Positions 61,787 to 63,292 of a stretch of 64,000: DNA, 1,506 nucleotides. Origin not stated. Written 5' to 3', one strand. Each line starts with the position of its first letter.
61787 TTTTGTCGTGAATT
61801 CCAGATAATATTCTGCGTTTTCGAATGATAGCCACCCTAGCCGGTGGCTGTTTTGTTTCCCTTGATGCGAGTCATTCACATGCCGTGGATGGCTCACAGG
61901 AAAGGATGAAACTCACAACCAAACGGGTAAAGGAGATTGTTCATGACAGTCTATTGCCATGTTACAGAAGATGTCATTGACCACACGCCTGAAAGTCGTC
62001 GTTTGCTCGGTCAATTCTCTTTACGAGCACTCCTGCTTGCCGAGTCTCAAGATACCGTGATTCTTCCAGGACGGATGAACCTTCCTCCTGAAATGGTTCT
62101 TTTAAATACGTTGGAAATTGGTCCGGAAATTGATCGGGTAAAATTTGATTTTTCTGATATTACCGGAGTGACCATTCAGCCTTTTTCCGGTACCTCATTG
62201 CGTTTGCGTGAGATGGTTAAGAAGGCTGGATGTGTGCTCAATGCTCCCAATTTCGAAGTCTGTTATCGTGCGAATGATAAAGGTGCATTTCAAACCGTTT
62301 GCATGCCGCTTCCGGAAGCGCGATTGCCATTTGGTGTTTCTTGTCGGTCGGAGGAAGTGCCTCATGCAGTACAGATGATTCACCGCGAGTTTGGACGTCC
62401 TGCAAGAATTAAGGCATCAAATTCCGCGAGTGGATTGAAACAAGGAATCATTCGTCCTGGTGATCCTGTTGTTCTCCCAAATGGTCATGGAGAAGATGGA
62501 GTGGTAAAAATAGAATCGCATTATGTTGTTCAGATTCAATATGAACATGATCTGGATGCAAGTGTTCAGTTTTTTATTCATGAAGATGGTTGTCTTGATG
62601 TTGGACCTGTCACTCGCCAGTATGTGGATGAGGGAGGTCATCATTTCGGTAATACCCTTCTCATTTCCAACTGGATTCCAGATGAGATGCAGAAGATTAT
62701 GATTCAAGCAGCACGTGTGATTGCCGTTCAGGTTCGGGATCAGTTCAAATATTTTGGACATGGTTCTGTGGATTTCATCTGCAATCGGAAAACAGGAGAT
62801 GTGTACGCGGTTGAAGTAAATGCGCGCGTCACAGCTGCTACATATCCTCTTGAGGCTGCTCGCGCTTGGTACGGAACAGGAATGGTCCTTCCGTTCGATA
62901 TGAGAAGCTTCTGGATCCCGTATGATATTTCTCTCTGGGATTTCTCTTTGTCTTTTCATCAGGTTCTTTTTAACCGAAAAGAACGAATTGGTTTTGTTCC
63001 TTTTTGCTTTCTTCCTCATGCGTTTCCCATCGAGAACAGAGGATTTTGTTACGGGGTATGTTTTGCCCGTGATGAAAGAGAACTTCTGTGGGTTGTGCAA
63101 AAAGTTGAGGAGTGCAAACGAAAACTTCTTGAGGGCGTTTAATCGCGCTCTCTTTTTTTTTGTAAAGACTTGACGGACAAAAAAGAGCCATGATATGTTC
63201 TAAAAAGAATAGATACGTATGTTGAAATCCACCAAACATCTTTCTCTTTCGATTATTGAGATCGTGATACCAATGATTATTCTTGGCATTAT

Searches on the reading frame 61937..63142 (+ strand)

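Call 16: search_protein_families(library=pfam, proteins=[window:61937-63142:+], max_evalue=0.05)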
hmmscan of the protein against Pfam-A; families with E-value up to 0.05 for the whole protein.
window:61937-63142:+ (401 aa): 2 families
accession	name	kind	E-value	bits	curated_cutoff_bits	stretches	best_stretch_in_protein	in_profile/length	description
PF02786.22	CPSase_L_D2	-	0.00012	22.1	19.8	1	257-299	139-181/211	Carbamoyl-phosphate synthase L chain, ATP binding domain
PF02655.19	ATP-grasp_3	-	0.049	14.2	23.2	0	225-300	90-159/160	ATP-grasp domain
